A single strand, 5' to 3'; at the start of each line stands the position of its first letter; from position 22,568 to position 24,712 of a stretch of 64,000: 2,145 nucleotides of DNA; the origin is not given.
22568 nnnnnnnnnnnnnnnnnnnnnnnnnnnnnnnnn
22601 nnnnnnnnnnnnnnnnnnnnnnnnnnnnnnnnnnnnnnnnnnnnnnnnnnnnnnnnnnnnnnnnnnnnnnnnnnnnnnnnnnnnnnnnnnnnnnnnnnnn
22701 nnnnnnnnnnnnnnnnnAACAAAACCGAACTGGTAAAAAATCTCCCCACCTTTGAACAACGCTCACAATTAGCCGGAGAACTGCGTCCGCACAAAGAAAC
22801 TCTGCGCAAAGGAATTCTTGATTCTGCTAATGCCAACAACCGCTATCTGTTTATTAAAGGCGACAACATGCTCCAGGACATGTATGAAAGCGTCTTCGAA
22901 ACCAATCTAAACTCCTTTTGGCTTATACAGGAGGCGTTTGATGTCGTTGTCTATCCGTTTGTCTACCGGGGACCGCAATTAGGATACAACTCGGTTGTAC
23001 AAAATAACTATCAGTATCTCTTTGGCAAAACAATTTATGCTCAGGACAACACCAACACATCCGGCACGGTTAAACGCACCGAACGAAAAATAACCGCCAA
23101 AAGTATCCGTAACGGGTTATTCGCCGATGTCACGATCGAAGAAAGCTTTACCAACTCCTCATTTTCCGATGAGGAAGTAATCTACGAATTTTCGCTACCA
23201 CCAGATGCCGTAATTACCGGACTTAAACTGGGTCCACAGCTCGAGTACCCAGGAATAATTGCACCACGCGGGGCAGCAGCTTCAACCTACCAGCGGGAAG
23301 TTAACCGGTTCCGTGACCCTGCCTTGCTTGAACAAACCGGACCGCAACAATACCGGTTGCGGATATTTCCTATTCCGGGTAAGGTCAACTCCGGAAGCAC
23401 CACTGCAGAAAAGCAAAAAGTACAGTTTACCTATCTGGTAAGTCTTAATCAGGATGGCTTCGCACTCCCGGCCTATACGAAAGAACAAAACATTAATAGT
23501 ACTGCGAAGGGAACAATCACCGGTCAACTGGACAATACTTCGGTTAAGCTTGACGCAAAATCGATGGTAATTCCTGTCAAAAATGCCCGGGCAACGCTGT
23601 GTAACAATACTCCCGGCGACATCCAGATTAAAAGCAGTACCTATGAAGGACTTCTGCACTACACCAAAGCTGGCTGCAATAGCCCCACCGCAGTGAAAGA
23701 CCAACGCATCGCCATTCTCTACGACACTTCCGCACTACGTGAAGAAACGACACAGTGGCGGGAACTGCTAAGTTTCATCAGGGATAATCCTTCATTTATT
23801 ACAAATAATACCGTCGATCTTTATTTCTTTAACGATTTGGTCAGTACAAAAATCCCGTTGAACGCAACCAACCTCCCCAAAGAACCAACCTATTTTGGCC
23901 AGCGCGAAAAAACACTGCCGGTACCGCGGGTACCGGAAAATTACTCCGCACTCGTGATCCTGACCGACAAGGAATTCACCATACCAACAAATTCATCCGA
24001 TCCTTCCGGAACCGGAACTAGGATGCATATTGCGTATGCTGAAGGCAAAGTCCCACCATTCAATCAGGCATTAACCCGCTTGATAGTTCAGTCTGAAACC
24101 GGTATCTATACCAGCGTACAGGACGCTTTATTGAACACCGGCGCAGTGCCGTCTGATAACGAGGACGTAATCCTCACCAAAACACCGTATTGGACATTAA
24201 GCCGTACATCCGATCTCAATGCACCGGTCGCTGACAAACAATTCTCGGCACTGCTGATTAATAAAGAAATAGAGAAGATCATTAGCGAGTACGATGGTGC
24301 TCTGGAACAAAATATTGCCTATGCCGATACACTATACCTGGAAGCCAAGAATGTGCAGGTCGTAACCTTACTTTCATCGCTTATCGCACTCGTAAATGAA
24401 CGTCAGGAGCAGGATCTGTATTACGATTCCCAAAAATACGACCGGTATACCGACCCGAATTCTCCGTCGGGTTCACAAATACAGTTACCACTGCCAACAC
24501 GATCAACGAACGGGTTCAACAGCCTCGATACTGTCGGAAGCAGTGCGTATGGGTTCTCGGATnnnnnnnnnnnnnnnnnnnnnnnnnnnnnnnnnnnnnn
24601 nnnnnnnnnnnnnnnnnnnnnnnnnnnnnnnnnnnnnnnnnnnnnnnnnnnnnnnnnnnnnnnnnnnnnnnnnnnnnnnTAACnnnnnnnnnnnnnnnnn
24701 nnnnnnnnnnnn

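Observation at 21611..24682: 1023-aa polytopic membrane protein with VIT and vWA-like ectodomains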

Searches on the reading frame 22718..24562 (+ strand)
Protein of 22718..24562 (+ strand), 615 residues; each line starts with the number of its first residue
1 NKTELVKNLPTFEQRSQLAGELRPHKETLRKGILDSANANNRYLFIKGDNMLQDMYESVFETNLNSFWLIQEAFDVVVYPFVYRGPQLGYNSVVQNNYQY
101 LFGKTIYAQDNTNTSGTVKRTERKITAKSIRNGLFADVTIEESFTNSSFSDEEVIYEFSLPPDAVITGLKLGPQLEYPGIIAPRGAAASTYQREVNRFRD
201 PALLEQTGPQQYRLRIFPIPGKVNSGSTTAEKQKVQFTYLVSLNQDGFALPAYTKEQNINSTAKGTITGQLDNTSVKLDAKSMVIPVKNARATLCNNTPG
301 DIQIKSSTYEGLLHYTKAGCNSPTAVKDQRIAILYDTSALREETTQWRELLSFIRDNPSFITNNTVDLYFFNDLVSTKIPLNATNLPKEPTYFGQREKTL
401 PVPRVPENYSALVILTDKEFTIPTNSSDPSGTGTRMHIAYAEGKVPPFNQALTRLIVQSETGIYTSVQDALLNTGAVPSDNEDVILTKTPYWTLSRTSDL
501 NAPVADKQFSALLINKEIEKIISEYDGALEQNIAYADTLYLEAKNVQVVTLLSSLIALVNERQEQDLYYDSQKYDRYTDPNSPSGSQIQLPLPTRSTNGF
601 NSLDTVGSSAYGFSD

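Call 36: find_homologous_proteins(query=window:22718-24562:+, max_evalue=0.001)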
Query window:22718-24562:+ (615 aa): 191 proteins with E <= 0.001 among 8000 candidates; the best 120 are listed.
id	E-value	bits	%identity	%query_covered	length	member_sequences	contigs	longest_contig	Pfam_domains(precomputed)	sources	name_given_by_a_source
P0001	0.0e+0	1369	100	100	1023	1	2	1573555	PF08487.17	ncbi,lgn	-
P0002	3.5e-163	562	48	99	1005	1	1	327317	PF08487.17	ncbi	-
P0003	6.1e-133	463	41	99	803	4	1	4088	PF08487.17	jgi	jgi:hypothetical protein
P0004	7.6e-82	294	31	99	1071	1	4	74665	PF08487.17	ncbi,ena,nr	ncbi:MAG: TIGR02921 family PEP-CTERM protein [Candidatus Pacebacteria bacterium]|nr:TIGR02921 family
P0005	1.6e-81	293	31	96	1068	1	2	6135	PF08487.17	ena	-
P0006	3.8e-81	291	33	99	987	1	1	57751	PF08487.17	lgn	-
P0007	2.9e-80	289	30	100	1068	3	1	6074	PF08487.17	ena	-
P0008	1.5e-79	286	35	92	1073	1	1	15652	PF08487.17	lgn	-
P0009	4.1e-79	285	35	92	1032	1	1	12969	PF08487.17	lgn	-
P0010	1.6e-78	283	32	96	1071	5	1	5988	PF08487.17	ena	-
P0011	1.0e-76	277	31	94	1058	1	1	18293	PF08487.17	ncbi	-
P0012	3.0e-75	272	31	97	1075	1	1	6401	PF08487.17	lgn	-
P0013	4.8e-75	271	32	94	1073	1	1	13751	PF08487.17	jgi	jgi:putative PEP-CTERM system integral membrane protein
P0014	1.1e-73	267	34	93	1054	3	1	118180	PF08487.17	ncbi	ncbi:MAG: VIT domain-containing protein [Candidatus Shapirobacteria bacterium]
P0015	4.5e-73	265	34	95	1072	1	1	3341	PF08487.17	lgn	-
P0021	3.4e-59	219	31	97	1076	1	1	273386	PF08487.17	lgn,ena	-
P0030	3.0e-48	183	29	92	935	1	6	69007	PF08487.17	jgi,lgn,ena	jgi:hypothetical protein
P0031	9.4e-48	181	28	94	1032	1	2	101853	PF08487.17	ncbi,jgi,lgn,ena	-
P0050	2.9e-32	130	27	93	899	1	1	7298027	PF08487.17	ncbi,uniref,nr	ncbi:TIGR02921 family PEP-CTERM protein [Kovacikia minuta CCNUW1]|uniref:TIGR02921 family PEP-CTERM 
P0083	1.9e-25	108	25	89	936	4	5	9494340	PF08487.17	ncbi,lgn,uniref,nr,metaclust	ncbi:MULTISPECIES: TIGR02921 family PEP-CTERM protein [Nostocales]|uniref:Exosortase n=3 Tax=Nostoca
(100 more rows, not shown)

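Call 42: find_encoding_contigs(protein=P0002, flank=8000, max_places=2)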
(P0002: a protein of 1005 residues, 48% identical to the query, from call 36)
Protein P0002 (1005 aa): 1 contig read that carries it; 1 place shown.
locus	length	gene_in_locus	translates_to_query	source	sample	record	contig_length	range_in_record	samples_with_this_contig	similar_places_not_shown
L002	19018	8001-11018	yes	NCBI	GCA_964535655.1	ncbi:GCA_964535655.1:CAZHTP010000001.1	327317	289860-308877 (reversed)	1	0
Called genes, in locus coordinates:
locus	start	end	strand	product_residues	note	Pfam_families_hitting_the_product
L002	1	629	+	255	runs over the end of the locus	PF00483:NTP_transferase, PF12804:NTP_transf_3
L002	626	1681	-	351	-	PF00288:GHMP_kinases_N (weak)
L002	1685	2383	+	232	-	PF00535:Glycos_transf_2, PF10111:Glyco_tranf_2_2, PF13641:Glyco_tranf_2_3 (weak)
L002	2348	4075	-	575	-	PF02543:Carbam_trans_N, PF16861:Carbam_trans_C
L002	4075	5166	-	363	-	PF13439:Glyco_transf_4, PF20706:GT4-conflict (weak), PF00534:Glycos_transf_1, PF13692:Glyco_trans_1_4, PF13524:Glyco_trans_1_2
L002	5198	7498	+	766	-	PF09586:YfhO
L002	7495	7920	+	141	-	PF01878:EVE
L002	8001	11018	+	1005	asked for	PF08487:VIT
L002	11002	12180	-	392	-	PF00270:DEAD, PF04851:ResIII, PF00271:Helicase_C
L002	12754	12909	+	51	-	-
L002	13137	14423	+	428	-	PF00275:EPSP_synthase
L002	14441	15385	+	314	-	PF25084:LbH_EIF2B, PF25087:GMPPB_C, PF00132:Hexapep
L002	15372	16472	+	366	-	PF13439:Glyco_transf_4, PF00534:Glycos_transf_1, PF13692:Glyco_trans_1_4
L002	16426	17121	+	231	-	PF00596:Aldolase_II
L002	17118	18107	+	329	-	PF01408:GFO_IDH_MocA, PF22725:GFO_IDH_MocA_C3, PF02894:GFO_IDH_MocA_C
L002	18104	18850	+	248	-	PF00483:NTP_transferase (weak), PF12804:NTP_transf_3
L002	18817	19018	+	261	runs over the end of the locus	-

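Call 43: find_encoding_contigs(protein=P0014, flank=8000, max_places=2)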
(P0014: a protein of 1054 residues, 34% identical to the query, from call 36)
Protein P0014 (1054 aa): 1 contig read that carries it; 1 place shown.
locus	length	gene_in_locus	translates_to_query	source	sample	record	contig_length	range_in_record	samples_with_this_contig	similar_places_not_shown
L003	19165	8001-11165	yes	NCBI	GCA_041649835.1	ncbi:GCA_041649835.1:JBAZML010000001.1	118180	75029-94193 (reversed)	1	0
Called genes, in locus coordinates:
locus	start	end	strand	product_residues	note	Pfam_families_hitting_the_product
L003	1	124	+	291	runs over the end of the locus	-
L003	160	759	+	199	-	PF00702:Hydrolase, PF13419:HAD_2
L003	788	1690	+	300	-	PF00188:CAP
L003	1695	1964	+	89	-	-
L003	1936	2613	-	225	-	PF01746:tRNA_m1G_MT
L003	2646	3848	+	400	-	PF00535:Glycos_transf_2, PF04138:GtrA_DPMS_TM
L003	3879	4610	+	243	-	PF00483:NTP_transferase, PF12804:NTP_transf_3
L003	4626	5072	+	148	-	-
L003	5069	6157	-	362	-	PF00224:PK, PF02887:PK_C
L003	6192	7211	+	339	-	PF01757:Acyl_transf_3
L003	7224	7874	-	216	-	-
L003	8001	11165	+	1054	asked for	PF08487:VIT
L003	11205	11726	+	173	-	PF00156:Pribosyltran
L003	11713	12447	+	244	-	PF01048:PNP_UDP_1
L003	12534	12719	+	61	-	-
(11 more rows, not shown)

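Call 45: find_encoding_contigs(protein=P0050, flank=10000, max_places=1)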
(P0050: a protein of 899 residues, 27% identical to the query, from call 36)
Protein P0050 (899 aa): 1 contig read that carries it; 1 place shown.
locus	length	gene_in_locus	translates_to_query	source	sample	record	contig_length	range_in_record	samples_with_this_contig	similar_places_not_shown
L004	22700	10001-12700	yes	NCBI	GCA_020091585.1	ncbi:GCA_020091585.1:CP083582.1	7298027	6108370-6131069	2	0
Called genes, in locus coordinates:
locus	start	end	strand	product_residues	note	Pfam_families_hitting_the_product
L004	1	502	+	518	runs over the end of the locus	PF03796:DnaB_C (faint), PF13481:AAA_25 (weak), PF06745:ATPase, PF13191:AAA_16 (faint), PF09848:SLFN-g3_helicase (faint), PF13401:AAA_22 (faint), PF06745:ATPase, PF13481:AAA_25 (weak)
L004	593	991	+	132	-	-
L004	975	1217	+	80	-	PF00156:Pribosyltran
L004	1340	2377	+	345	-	PF01070:FMN_dh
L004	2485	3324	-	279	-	PF07224:Chlorophyllase (weak), PF01738:DLH, PF00326:Peptidase_S9 (faint), PF00561:Abhydrolase_1 (faint)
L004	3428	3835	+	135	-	PF02627:CMD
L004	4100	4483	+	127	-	PF09864:MliC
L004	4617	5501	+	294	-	PF03881:Fructosamin_kin, PF01636:APH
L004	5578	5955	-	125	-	PF08000:bPH_1, PF14470:bPH_3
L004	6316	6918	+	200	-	PF05685:Uma2 (weak)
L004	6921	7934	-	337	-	PF00248:Aldo_ket_red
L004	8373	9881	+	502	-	PF09721:Exosortase_EpsH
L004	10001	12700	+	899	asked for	PF08487:VIT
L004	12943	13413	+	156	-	PF00782:DSPc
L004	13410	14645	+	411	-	PF00664:ABC_membrane, PF00005:ABC_tran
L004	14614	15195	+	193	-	PF00005:ABC_tran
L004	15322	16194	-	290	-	PF00561:Abhydrolase_1, PF12146:Hydrolase_4, PF12697:Abhydrolase_6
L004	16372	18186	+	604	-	PF02743:dCache_1, PF22673:MCP-like_PDC_1 (faint), PF08448:PAS_4 (faint), PF00672:HAMP, PF00989:PAS (weak), PF13188:PAS_8 (weak), PF13426:PAS_9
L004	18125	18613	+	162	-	PF00989:PAS, PF08448:PAS_4, PF13188:PAS_8 (faint), PF13426:PAS_9, PF08447:PAS_3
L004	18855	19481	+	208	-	-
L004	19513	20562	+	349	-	PF00672:HAMP, PF00989:PAS, PF13426:PAS_9, PF08447:PAS_3 (weak)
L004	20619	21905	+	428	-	PF00872:Transposase_mut, PF10551:MULE (weak), PF00872:Transposase_mut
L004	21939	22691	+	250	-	PF08448:PAS_4 (faint), PF08447:PAS_3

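Call 46: find_encoding_contigs(protein=P0083, flank=10000, max_places=1)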
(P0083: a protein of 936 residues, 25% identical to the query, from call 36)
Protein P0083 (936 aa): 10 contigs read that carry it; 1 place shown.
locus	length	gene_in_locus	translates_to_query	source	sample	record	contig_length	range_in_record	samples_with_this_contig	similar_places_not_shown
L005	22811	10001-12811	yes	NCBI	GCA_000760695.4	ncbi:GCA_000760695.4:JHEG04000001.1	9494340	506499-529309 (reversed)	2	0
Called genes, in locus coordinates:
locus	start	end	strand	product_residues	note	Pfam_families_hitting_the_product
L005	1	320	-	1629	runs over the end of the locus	PF00109:ketoacyl-synt, PF02801:Ketoacyl-synt_C, PF16197:KAsynt_C_assoc, PF22336:RhiE-like_linker, PF22621:CurL-like_PKS_C, PF00698:Acyl_transf_1, PF21394:Beta-ketacyl_N, PF22953:SpnB_Rossmann, +6 more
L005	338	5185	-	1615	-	PF00109:ketoacyl-synt, PF02801:Ketoacyl-synt_C, PF16197:KAsynt_C_assoc, PF22621:CurL-like_PKS_C, PF22336:RhiE-like_linker, PF00698:Acyl_transf_1, PF21394:Beta-ketacyl_N, PF22953:SpnB_Rossmann, +5 more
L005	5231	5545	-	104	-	PF23297:ACP_SdgA_C, PF00550:PP-binding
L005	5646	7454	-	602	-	PF00501:AMP-binding, PF24919:Mug62 (weak), PF23024:AMP-dom_DIP2-like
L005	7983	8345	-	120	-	PF00501:AMP-binding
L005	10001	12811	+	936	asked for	PF08487:VIT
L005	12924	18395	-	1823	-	PF00069:Pkinase, PF07714:PK_Tyr_Ser-Thr, PF14531:Kinase-like (weak), PF13191:AAA_16, PF00512:HisKA (faint), PF01590:GAF, PF13185:GAF_2 (weak), PF02518:HATPase_c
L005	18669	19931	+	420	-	PF07690:MFS_1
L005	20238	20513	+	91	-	-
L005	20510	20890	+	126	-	-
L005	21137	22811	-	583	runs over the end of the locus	PF00664:ABC_membrane, PF00005:ABC_tran, PF02463:SMC_N (faint)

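Call 47: find_encoding_contigs(protein=P0021, flank=8000, max_places=1)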
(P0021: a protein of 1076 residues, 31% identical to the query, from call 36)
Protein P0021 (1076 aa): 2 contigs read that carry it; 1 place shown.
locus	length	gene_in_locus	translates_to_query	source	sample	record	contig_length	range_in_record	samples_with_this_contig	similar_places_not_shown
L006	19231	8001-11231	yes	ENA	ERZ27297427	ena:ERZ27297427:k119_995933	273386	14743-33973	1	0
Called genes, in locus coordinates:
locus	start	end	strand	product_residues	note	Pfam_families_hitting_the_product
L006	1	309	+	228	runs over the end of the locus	PF13489:Methyltransf_23, PF13847:Methyltransf_31, PF08241:Methyltransf_11, PF08242:Methyltransf_12, PF13649:Methyltransf_25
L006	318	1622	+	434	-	PF26299:MurL_N, PF26298:MurL_epimerase_C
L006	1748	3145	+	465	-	PF00206:Lyase_1, PF08328:ASL_C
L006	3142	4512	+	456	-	PF00709:Adenylsucc_synt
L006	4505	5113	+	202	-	PF00730:HhH-GPD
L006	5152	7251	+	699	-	PF02629:CoA_binding, PF13380:CoA_binding_2, PF13607:Succ_CoA_lig, PF00549:Ligase_CoA (faint), PF19045:Ligase_CoA_2, PF13549:ATP-grasp_5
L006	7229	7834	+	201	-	-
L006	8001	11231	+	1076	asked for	PF08487:VIT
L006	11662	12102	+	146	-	PF13673:Acetyltransf_10, PF00583:Acetyltransf_1, PF13508:Acetyltransf_7, PF08445:FR47 (weak)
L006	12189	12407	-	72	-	-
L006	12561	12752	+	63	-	-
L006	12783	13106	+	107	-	-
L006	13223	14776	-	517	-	PF13231:PMT_2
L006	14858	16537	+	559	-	PF02366:PMT (weak), PF13231:PMT_2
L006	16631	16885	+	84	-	PF01541:GIY-YIG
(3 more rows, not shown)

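Call 49: search_protein_families(library=ncbifam, proteins=[L004:8373-9881:+, P0050, P0004, P0030], max_evalue=0.00001)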
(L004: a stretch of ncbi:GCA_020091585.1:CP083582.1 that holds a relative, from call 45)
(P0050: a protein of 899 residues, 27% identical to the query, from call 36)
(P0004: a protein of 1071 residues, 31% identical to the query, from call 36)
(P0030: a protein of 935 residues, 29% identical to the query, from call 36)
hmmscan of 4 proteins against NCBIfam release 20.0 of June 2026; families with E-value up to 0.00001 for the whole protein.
L004:8373-9881:+ (502 aa): 6 families
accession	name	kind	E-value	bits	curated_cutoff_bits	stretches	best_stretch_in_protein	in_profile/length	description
TIGR04489.1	exosort_XrtO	exception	1.1e-148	495.7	250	1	31-479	1-450/451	exosortase O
NF033770.1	exosort_XrtT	exception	9.7e-16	57.4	250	1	27-469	4-446/472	exosortase T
TIGR04476.1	exosort_XrtN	exception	7.8e-13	48.3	200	1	77-328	27-285/406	exosortase N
TIGR04178.1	exo_archaeo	signature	1.3e-12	47.8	23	1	194-290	2-97/97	exosortase/archaeosortase family protein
TIGR03109.2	exosort_XrtA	exception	1.2e-10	41.3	208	1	25-284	4-255/261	exosortase A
NF012182.0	exosortase_XrtQ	exception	1.4e-09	37.8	270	1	56-284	36-254/256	exosortase Q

P0050 (899 aa): 3 families
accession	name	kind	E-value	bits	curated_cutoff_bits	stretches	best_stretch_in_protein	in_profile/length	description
TIGR02921.1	PEP_integral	hypoth_equivalog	7.3e-249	828.6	200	1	4-880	8-916/922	TIGR02921 family PEP-CTERM protein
TIGR03788.1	marine_srt_targ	equivalog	3.4e-07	29.1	551.65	0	384-470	5-88/629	marine proteobacterial sortase target protein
TIGR04477.1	sorted_by_XrtN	equivalog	1.7e-06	26.5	250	0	804-880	749-815/822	XrtN system VIT domain-containing protein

P0004 (1071 aa): 3 families
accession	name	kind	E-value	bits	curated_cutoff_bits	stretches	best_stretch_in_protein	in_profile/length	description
TIGR02921.1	PEP_integral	hypoth_equivalog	1.4e-65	222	200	1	125-988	10-880/922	TIGR02921 family PEP-CTERM protein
TIGR04286.1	MSEP-CTERM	equivalog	3.6e-08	31.8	150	1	288-602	277-574/920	MSEP-CTERM sorting domain-containing protein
TIGR03788.1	marine_srt_targ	equivalog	7.7e-08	31.2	551.65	1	500-594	3-98/629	marine proteobacterial sortase target protein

P0030 (935 aa): 4 families
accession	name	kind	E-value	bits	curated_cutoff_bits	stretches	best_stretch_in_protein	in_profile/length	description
TIGR02921.1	PEP_integral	hypoth_equivalog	1.7e-117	393.9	200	2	17-565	8-555/922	TIGR02921 family PEP-CTERM protein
TIGR03788.1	marine_srt_targ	equivalog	2.2e-12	46.2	551.65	1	424-509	6-92/629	marine proteobacterial sortase target protein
TIGR04477.1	sorted_by_XrtN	equivalog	4e-12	45.1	250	2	837-926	746-820/822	XrtN system VIT domain-containing protein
TIGR04286.1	MSEP-CTERM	equivalog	5.6e-11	41.1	150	1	410-516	459-567/920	MSEP-CTERM sorting domain-containing protein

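Call 50: find_encoding_contigs(protein=P0004, flank=8000, max_places=1)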
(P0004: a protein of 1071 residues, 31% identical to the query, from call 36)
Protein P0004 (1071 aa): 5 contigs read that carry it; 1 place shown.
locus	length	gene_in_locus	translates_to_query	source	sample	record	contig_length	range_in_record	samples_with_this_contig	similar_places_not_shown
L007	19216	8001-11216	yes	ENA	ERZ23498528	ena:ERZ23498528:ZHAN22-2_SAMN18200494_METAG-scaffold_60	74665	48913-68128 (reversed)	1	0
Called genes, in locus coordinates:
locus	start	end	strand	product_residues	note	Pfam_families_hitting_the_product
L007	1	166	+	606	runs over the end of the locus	PF05693:Glycogen_syn, PF08323:Glyco_transf_5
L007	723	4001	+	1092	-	PF04563:RNA_pol_Rpb2_1, PF04561:RNA_pol_Rpb2_2, PF04565:RNA_pol_Rpb2_3, PF10385:RNA_pol_Rpb2_45, PF00562:RNA_pol_Rpb2_6, PF04560:RNA_pol_Rpb2_7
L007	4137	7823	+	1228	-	PF04997:RNA_pol_Rpb1_1, PF05000:RNA_pol_Rpb1_4 (faint), PF00623:RNA_pol_Rpb1_2, PF04983:RNA_pol_Rpb1_3, PF04998:RNA_pol_Rpb1_5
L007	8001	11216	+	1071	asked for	PF08487:VIT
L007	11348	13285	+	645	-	PF01555:N6_N4_Mtase, PF18273:T3RM_EcoP15I_C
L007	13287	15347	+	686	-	PF13166:AAA_13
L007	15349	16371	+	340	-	PF13310:Virulence_RhuM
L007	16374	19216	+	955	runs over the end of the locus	PF04851:ResIII, PF19778:RE_endonuc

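Call 51: find_encoding_contigs(protein=P0031, flank=8000, max_places=1)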
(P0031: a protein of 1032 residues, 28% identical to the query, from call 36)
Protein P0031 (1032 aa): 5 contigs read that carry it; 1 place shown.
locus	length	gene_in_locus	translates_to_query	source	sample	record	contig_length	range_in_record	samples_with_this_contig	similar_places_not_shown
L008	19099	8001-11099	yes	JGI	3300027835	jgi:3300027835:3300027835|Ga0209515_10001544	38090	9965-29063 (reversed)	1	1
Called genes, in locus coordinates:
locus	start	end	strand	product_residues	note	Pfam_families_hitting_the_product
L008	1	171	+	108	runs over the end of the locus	-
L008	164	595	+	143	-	PF01850:PIN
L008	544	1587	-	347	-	PF00814:TsaD, PF02543:Carbam_trans_N (faint), PF22521:HypF_C_2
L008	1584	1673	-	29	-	-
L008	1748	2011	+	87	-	PF04255:DUF433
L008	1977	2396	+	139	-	PF18480:DUF5615 (weak)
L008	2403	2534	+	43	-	-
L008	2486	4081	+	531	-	-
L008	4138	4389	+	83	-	PF04014:MazE_antitoxin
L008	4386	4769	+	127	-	PF01850:PIN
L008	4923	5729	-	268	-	-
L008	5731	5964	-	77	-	-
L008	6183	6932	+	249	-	PF12705:PDDEXK_1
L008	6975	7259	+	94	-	PF04221:RelB (weak)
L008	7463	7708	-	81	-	-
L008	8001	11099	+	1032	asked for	PF08487:VIT (faint)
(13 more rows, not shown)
